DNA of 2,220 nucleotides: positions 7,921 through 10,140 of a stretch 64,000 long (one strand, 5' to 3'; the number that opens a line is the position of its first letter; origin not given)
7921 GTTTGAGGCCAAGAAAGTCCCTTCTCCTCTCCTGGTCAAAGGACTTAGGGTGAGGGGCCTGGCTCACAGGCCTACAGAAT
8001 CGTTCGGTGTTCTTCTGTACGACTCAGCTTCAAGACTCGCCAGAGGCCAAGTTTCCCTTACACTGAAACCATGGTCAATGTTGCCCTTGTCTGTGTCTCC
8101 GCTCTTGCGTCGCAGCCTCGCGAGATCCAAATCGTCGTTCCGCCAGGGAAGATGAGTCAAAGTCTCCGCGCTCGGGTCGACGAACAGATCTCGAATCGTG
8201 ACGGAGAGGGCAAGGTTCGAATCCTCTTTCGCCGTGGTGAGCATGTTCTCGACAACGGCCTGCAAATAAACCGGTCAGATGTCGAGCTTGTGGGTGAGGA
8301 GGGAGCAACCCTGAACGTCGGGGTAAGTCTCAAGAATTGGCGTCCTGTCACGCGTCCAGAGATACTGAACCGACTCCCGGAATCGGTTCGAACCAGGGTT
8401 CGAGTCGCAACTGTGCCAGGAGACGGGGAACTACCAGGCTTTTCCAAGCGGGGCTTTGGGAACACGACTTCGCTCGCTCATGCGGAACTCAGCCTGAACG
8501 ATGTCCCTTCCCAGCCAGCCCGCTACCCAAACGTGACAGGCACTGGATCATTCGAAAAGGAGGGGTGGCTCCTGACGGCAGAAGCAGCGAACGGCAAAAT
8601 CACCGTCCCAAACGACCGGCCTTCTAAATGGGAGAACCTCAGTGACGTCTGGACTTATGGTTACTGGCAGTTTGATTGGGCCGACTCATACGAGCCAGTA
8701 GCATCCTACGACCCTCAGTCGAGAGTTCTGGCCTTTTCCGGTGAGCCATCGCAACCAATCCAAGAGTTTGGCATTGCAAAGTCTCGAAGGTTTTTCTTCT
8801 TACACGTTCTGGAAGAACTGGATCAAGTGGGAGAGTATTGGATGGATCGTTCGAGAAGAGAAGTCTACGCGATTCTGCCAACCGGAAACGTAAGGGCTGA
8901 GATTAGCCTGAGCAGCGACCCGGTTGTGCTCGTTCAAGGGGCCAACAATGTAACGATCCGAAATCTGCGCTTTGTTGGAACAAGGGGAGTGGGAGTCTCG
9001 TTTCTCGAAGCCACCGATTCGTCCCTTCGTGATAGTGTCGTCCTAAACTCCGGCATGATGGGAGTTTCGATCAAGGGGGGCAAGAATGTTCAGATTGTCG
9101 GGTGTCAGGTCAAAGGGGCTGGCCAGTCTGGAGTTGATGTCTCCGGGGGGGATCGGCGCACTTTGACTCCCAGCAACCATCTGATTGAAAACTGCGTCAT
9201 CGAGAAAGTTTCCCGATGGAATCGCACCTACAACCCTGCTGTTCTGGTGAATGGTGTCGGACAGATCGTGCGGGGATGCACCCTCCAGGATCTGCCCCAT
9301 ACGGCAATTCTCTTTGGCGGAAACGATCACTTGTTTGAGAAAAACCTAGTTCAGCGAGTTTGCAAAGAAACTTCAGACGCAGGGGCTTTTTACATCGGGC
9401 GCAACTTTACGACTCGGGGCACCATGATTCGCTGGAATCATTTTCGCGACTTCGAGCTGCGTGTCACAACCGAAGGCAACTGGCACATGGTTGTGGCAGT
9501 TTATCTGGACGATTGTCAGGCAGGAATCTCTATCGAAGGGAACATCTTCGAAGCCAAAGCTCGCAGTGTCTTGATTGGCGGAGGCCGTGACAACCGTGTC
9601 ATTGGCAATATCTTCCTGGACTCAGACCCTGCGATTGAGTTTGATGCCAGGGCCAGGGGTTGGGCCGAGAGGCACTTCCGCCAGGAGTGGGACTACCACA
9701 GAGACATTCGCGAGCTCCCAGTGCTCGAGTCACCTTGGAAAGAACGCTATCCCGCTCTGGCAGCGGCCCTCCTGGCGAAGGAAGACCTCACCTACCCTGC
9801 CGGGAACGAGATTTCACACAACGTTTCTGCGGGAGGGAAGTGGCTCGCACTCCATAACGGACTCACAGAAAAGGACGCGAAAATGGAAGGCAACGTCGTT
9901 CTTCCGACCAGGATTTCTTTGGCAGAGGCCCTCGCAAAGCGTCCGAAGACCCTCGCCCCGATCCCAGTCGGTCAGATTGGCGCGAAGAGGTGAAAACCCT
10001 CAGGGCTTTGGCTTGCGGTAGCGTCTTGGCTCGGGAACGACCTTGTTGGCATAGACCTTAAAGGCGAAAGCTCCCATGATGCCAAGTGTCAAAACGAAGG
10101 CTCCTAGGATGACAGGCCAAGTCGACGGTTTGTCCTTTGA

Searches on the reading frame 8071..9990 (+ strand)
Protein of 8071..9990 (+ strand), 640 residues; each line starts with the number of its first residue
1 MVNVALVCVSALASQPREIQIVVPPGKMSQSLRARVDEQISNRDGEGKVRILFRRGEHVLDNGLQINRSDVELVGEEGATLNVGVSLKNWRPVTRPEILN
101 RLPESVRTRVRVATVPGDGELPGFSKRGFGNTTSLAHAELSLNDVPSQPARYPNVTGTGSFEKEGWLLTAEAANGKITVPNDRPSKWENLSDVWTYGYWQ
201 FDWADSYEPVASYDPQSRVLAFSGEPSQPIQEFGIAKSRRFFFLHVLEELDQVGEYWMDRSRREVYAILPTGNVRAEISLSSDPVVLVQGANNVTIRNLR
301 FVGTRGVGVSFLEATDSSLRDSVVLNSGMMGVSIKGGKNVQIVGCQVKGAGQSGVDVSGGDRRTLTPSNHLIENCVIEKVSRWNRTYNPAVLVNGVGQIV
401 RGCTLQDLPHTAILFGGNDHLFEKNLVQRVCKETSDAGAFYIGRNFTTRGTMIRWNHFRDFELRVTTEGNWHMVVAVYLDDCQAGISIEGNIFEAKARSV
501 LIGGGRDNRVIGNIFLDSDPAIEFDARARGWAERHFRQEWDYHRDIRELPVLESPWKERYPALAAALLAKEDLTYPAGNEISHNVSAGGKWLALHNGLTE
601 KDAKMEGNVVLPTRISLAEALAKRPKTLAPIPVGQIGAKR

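Call 39: search_protein_families(library=pfam, proteins=[window:8071-9990:+])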
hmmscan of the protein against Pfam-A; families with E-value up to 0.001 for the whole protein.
window:8071-9990:+ (640 aa): 2 families
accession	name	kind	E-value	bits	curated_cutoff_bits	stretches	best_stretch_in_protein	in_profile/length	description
PF13229.12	Beta_helix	-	2.1e-13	50.7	25.9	2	286-372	49-129/158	Right handed beta helix region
PF05048.19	NosD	-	1.5e-08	34.7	23.6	1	286-374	63-149/212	Periplasmic copper-binding protein (NosD)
